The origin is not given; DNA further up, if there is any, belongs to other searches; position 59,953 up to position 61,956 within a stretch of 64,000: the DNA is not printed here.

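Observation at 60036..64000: Translationally coupled operon in an archaeon: SHC-like class II terpene cyclase (DxDDTA), two radical-SAM/SPASM enzymes, UbiA prenyltransferase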

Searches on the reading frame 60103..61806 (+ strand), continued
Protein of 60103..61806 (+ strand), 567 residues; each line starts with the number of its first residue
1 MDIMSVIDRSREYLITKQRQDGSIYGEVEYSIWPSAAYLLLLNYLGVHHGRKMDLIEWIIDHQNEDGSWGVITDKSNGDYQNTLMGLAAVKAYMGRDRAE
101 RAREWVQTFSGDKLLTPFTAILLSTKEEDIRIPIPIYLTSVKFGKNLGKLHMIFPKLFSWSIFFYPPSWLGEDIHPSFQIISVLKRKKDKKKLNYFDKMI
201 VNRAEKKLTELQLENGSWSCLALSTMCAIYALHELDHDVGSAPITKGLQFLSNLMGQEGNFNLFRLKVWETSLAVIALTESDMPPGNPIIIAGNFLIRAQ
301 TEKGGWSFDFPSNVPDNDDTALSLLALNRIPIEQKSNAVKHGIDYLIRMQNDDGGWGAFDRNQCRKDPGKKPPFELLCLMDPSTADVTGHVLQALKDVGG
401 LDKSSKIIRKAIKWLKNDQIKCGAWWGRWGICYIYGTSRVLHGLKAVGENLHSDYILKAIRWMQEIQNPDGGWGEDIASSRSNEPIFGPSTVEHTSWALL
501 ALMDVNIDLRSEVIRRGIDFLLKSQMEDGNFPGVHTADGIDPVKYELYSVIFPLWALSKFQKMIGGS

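Call 31: search_solved_structures(query=window:60103-61803:+, max_evalue=0.001, show_alignments=1)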
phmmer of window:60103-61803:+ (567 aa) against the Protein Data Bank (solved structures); distinct sequences matched with E-value up to 0.001: 17.
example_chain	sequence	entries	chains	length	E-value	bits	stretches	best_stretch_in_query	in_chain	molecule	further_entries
1gsz_A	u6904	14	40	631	2.8e-65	224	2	196-564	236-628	SQUALENE--HOPENE CYCLASE | SQUALENE-HOPENE CYCLASE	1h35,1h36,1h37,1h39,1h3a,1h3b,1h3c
3sqc_A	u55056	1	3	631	3.7e-64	220.3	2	196-564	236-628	SQUALENE--HOPENE CYCLASE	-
2sqc_A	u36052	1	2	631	4.4e-64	220.1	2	196-564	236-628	SQUALENE-HOPENE CYCLASE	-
8j5z_A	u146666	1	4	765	1.7e-28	102.6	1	339-564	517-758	Terpene cyclase/mutase family member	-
1w6k_A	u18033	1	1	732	1.4e-23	86.3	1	341-563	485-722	LANOSTEROL SYNTHASE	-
1w6j_A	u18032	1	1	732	1.9e-23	85.9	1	341-563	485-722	LANOSTEROL SYNTHASE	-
7xq4_A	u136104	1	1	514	1.6e-09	39.9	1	214-549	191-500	SQHop_cyclase_C domain-containing protein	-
7xr7_A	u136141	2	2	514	5.3e-09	38.2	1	214-549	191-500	SQHop_cyclase_C domain-containing protein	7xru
8zg1_A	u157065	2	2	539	6e-09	38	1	214-550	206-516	Squalene cyclase C-terminal domain-containing protein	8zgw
8zg0_A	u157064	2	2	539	6.1e-09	38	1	214-556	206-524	Squalene cyclase C-terminal domain-containing protein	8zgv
7xqz_A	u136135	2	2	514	1.6e-08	36.6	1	214-549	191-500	SQHop_cyclase_C domain-containing protein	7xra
8zg5_A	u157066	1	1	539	2.1e-08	36.2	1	214-475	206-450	Squalene cyclase C-terminal domain-containing protein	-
8pak_A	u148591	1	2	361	3.8e-07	32.1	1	295-479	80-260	Squalene--hopene cyclase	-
6vpt_A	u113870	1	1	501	6.7e-06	27.9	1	387-483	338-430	Cyclase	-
7xkx_A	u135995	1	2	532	3e-05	25.8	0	400-475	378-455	SQHop_cyclase_C domain-containing protein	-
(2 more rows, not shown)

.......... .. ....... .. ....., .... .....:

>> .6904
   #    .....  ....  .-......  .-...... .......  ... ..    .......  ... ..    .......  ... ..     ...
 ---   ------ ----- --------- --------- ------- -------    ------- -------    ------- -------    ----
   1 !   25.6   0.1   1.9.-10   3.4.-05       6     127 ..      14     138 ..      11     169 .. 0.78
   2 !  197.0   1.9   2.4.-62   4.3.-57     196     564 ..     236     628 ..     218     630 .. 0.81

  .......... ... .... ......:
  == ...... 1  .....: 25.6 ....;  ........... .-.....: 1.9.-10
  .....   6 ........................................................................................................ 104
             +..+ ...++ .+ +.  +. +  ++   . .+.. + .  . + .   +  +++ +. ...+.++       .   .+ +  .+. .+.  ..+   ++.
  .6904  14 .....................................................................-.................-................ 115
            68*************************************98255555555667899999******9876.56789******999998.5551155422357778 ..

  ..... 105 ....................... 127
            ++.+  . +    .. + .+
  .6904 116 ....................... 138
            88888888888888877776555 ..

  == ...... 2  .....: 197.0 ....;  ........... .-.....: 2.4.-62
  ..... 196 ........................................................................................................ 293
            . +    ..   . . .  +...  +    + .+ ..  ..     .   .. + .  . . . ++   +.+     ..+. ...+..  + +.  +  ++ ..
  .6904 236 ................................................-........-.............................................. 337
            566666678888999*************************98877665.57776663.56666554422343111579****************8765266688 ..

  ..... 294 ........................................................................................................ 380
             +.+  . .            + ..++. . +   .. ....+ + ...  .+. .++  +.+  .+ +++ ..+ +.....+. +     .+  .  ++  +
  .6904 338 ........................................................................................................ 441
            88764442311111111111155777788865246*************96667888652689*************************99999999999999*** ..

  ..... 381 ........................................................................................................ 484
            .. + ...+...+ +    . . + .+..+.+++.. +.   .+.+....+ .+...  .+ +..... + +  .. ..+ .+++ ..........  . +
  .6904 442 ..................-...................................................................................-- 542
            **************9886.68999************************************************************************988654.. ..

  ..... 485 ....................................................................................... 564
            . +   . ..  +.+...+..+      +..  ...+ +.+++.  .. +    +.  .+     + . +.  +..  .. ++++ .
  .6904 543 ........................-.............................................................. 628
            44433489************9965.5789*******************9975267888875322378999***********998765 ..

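Call 34: find_encoding_contigs(protein=P0016, flank=10000, max_places=1)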
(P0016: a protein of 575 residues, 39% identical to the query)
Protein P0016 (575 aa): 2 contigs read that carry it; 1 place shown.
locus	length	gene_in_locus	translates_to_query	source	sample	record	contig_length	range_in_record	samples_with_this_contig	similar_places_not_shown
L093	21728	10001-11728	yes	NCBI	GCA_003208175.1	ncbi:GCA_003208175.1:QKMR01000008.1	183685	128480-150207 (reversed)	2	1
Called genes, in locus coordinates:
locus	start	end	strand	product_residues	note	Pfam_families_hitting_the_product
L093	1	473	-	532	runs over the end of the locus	PF13007:LZ_Tnp_IS66 (faint), PF13005:zf-IS66, PF03050:DDE_Tnp_IS66, PF13817:DDE_Tnp_IS66_C (weak)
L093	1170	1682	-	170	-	-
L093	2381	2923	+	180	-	PF00293:NUDIX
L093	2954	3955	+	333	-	PF00348:polyprenyl_synt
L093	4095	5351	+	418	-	PF05977:MFS_3, PF12832:MFS_1_like, PF00083:Sugar_tr (faint), PF07690:MFS_1, PF05977:MFS_3 (weak)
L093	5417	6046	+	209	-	PF00072:Response_reg (weak), PF00196:GerE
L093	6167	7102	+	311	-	PF01040:UbiA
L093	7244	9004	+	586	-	PF00432:Prenyltrans (faint), PF13249:SQHop_cyclase_N (weak), PF07678:TED_complement (faint), PF09492:Pec_lyase (faint), PF13243:SQHop_cyclase_C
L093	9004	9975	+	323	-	PF01040:UbiA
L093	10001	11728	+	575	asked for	PF00432:Prenyltrans (faint), PF13249:SQHop_cyclase_N, PF09492:Pec_lyase (faint), PF13243:SQHop_cyclase_C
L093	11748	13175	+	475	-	PF04055:Radical_SAM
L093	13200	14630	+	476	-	PF13353:Fer4_12 (faint), PF04055:Radical_SAM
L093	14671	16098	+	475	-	PF04055:Radical_SAM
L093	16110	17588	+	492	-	PF13353:Fer4_12 (weak), PF04055:Radical_SAM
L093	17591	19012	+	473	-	PF04055:Radical_SAM, PF13353:Fer4_12 (weak)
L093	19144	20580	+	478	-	PF01136:Peptidase_U32, PF11084:DUF2621 (faint)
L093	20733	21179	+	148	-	-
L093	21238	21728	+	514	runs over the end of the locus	PF02310:B12-binding, PF04055:Radical_SAM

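Call 35: find_encoding_contigs(protein=P0019, flank=10000, max_places=1)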
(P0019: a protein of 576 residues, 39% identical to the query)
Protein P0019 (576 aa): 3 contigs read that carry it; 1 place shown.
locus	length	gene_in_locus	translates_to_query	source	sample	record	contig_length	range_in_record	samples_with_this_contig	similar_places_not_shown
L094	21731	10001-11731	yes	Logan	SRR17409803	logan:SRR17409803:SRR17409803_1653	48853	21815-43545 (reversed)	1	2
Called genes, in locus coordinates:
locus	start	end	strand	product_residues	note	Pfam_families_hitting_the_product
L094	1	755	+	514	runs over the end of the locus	PF00474:SSF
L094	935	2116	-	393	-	PF00465:Fe-ADH, PF13685:Fe-ADH_2 (weak), PF25137:ADH_Fe_C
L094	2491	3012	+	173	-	PF02357:NusG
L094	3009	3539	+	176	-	PF00293:NUDIX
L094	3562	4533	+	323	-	PF00348:polyprenyl_synt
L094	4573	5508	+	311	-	PF01040:UbiA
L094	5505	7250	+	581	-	PF13292:DXP_synthase_N, PF02779:Transket_pyr, PF17147:PFOR_II (faint), PF02780:Transketolase_C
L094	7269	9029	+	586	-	PF13249:SQHop_cyclase_N (weak), PF07678:TED_complement (faint), PF13249:SQHop_cyclase_N (weak), PF09492:Pec_lyase (faint), PF13249:SQHop_cyclase_N (weak), PF13243:SQHop_cyclase_C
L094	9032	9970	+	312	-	PF01040:UbiA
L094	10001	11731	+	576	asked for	PF00432:Prenyltrans (faint), PF07678:TED_complement (faint), PF13249:SQHop_cyclase_N (weak), PF13243:SQHop_cyclase_C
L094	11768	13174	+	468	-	PF04055:Radical_SAM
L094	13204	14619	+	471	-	PF04055:Radical_SAM, PF13353:Fer4_12 (weak)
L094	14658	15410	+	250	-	PF01061:ABC2_membrane, PF12698:ABC2_membrane_3 (weak)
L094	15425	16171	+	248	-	PF13476:AAA_23 (weak), PF00005:ABC_tran, PF13304:AAA_21 (faint)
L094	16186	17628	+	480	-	PF04055:Radical_SAM, PF13353:Fer4_12 (weak)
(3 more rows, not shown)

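Call 36: find_encoding_contigs(protein=P0013, flank=10000, max_places=2)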
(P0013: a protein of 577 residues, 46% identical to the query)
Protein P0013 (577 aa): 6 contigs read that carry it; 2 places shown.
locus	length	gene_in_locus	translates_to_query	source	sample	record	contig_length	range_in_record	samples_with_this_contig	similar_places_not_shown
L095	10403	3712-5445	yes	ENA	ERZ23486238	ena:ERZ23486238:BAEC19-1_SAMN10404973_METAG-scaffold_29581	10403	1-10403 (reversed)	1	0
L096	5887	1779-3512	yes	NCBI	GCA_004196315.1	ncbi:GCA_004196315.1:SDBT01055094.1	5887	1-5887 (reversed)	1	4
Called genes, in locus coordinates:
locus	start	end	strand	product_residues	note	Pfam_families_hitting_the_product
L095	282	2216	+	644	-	-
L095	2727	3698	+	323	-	PF01040:UbiA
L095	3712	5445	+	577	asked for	PF00432:Prenyltrans (faint), PF07678:TED_complement (faint), PF13249:SQHop_cyclase_N, PF13243:SQHop_cyclase_C, PF09492:Pec_lyase (faint)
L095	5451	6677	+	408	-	PF04055:Radical_SAM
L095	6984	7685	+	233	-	-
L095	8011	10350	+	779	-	PF13166:AAA_13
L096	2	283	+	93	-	?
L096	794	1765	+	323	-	PF01040:UbiA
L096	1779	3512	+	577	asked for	PF00432:Prenyltrans (faint), PF07678:TED_complement (faint), PF13249:SQHop_cyclase_N, PF13243:SQHop_cyclase_C, PF09492:Pec_lyase (faint)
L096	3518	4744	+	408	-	PF04055:Radical_SAM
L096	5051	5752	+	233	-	-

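Call 42: search_protein_families(library=ncbifam, proteins=[L002:5663-6634:+, L002:8383-9558:+, L002:5082-5705:+, L093:11748-13175:+, L093:6167-7102:+, L093:19144-20580:+], max_evalue=0.00001)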
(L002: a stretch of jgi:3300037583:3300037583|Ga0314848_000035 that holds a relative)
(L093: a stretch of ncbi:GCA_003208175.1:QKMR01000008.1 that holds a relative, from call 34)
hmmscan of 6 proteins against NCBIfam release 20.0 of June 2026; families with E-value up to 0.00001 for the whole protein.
L002:5663-6634:+ (323 aa): 2 families
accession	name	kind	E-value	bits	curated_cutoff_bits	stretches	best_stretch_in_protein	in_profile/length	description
NF005742.0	PRK07566.1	equivalog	3.5e-06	26.4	313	0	106-281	116-281/315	chlorophyll synthase ChlG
NF009523.0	PRK12884.1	equivalog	7.1e-06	25.4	269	0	46-297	27-260/279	prenyltransferase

L002:8383-9558:+ (391 aa): 4 families
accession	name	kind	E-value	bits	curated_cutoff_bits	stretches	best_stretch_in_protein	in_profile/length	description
NF033668.1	rSAM_PA0069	hypoth_equivalog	5.3e-50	170.4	360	1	6-234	41-254/348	PA0069 family radical SAM protein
NF038135.1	rSAM_Rv2578c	equivalog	7.9e-38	130.3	430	1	2-299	39-316/317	Rv2578c family radical SAM protein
NF038136.1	rSAM_Rv_intein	exception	7e-27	94.5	700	2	44-266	335-547/574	intein-containing Rv2578c family radical SAM protein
TIGR04470.1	rSAM_mob_pairB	equivalog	1.7e-25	90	410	1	30-301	21-256/285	radical SAM mobile pair protein B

L002:5082-5705:+ (207 aa): 34 families (the best 25 are shown)
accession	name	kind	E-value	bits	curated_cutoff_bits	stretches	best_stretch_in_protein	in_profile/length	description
NF045574.1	sacti_mat_StsB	exception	1.4e-18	67.1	625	1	38-191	91-229/466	StsB family radical SAM/SPASM domain sactipeptide maturase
TIGR04546.1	rSAM_ahbC_deAc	equivalog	1.1e-17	64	650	1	48-189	44-171/390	12,18-didecarboxysiroheme deacetylase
TIGR04054.1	rSAM_NirJ1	equivalog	9.8e-16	57.3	650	1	46-135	39-127/387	putative heme d1 biosynthesis radical SAM protein NirJ1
TIGR04347.1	pseudo_SAM_Halo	equivalog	7.8e-15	55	525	1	45-133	40-127/390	TIGR04347 family pseudo-SAM/SPASM protein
TIGR02668.1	moaA_archaeal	equivalog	1.9e-14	53.4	325.25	1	42-135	9-102/303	GTP 3',8-cyclase MoaA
TIGR02109.1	PQQ_syn_pqqE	equivalog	6.4e-14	51.6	381.35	1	52-137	16-100/358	pyrroloquinoline quinone biosynthesis protein PqqE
TIGR04545.1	rSAM_ahbD_hemeb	equivalog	6.8e-14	52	500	1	51-189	8-133/339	heme b synthase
NF001199.0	PRK00164.2-1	equivalog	1.4e-13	50.7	231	1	41-163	10-133/308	GTP 3',8-cyclase MoaA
TIGR02666.1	moaA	equivalog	1.5e-13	50.5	284.05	1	42-171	9-145/336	GTP 3',8-cyclase MoaA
TIGR04051.1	rSAM_NirJ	equivalog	5.7e-12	45.3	515.45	1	52-188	11-133/354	heme d1 biosynthesis radical SAM protein NirJ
TIGR04055.1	rSAM_NirJ2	equivalog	6.5e-12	45.6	500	1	48-134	5-89/326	putative heme d1 biosynthesis radical SAM protein NirJ2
TIGR04317.1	W_rSAM_matur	equivalog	9.3e-12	44.7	380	1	47-144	8-105/349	tungsten cofactor oxidoreductase radical SAM maturase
TIGR04053.2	TIGR04053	equivalog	2.2e-11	43.7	395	1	50-194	15-149/366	TIGR04053 family radical SAM/SPASM domain-containing protein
TIGR03962.1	mycofact_rSAM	equivalog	6.3e-11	42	265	1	52-188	21-142/339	mycofactocin radical SAM maturase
NF038283.1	viperin_w_prok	equivalog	7.1e-11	41.8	180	1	51-140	10-105/281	viperin family antiviral radical SAM protein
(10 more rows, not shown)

L093:11748-13175:+ (475 aa): 47 families (the best 25 are shown)
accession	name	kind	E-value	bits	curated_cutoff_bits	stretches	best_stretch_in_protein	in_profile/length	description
NF038107.1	rSAM_NF038107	equivalog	6e-40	137.4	600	1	1-447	1-417/444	Cys-every-fifth radical SAM/SPASM peptide maturase CefB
TIGR04463.1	rSAM_vs_C_rich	equivalog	1.3e-31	109.9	525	1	13-433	8-397/438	TIGR04463 family radical SAM/SPASM RiPP maturase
NF047865.1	rSAM_PapB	equivalog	5e-28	98.3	340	1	94-444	7-330/330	PapB family radical SAM/SPASM ranthipeptide maturase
TIGR04280.1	geopep_mat_rSAM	hypoth_equivalog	2e-27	96.2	400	1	2-457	2-417/428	geopeptide radical SAM maturase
TIGR04064.1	rSAM_nif11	equivalog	6.6e-25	87.7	518.7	1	14-444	10-414/459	nif11-like peptide radical SAM maturase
TIGR04334.1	rSAM_Clo7bot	equivalog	1.9e-24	86.1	600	1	4-441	3-415/440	radical SAM/SPASM domain Clo7bot peptide maturase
TIGR03974.1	rSAM_six_Cys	equivalog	7.2e-24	84.5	425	2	66-246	68-246/451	thioether cross-link-forming SCIFF peptide maturase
NF041298.1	rSAM_mat_DynA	equivalog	3.5e-22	78.9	450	1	91-274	2-176/356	dynobactin maturation radical SAM/SPASM protein DynA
NF040492.1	not_ScfB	exception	8.1e-20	71.1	855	1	83-444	88-429/450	ScfB-related radical SAM/SPASM orphan maturase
NF040899.1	ryptide_rSAM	equivalog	1.5e-18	66.8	600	1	91-434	99-428/464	radical SAM/SPASM ryptide class RiPP maturase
TIGR04068.1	rSAM_ocin_clost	equivalog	1.8e-17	63.4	500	1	30-244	24-232/462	Cys-rich peptide radical SAM maturase CcpM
TIGR03942.1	sulfatase_rSAM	equivalog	2.3e-17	63.1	349.45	1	97-276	8-180/363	anaerobic sulfatase maturase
NF050035.1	rSAM_WgK_link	exception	2.9e-16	59.4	650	1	87-274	6-173/367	radical SAM/SPASM peptide maturase WgkB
NF041707.1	rSAM_YhhB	equivalog_domain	6.5e-16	58.2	445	1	93-246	5-154/369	cyclophane-forming radical SAM/SPASM peptide maturase YhhB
TIGR03978.1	rSAM_paired_1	equivalog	1.3e-15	57.2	370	1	15-247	11-230/466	His-Xaa-Ser system radical SAM maturase HxsB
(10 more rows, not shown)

L093:6167-7102:+ (311 aa): 8 families
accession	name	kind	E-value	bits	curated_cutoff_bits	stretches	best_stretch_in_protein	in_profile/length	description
NF009516.0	PRK12875.1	equivalog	1.7e-13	50.3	205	1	6-237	14-237/292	prenyltransferase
NF009608.0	PRK13105.1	equivalog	9.8e-13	47.9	217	1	32-237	32-230/291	prenyltransferase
TIGR01475.1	ubiA_other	subfamily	2.4e-11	43.6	180.8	1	17-252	10-237/282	UbiA-like polyprenyltransferase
NF009523.0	PRK12884.1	equivalog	1.1e-08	34.7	269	1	8-275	3-253/279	prenyltransferase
NF010119.0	PRK13595.1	equivalog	2.8e-08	33.6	248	1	64-236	66-230/292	prenyltransferase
TIGR01476.1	chlor_syn_BchG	subfamily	5.4e-08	32.6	212.3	1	52-234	45-220/283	(bacterio)chlorophyll synthase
NF005742.0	PRK07566.1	equivalog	8.8e-08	31.6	313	1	100-237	115-252/315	chlorophyll synthase ChlG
NF009524.0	PRK12886.1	equivalog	3.6e-07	29.8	387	1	5-243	4-230/291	prenyltransferase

L093:19144-20580:+ (478 aa): 0 families
